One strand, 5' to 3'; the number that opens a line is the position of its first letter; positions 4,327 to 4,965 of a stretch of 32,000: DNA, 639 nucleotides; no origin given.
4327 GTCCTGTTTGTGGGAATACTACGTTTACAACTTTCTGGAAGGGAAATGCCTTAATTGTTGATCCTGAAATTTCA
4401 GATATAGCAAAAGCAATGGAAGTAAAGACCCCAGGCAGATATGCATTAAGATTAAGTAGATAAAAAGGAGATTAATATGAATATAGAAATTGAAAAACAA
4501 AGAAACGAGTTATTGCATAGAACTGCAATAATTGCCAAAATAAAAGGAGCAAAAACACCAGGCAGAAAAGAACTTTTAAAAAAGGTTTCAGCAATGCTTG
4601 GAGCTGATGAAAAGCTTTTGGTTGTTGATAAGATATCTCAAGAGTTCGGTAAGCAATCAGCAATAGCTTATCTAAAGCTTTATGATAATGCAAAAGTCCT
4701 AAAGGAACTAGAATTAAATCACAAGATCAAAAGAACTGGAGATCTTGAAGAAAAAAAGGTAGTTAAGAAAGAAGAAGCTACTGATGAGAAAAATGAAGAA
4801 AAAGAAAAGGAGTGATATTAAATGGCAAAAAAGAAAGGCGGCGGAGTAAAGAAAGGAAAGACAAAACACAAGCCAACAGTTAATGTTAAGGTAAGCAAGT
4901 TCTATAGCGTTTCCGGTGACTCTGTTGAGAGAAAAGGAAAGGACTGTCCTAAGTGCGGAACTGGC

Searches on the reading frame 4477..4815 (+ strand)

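Call 63: search_protein_families(library=pfam, proteins=[window:4477-4815:+], max_evalue=0.001)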
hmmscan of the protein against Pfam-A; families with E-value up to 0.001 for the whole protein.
window:4477-4815:+ (112 aa): 1 family
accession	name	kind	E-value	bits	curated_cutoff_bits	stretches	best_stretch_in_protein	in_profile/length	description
PF01282.25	Ribosomal_S24e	-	3.1e-18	66.1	24.5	1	6-94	4-93/95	Ribosomal protein S24e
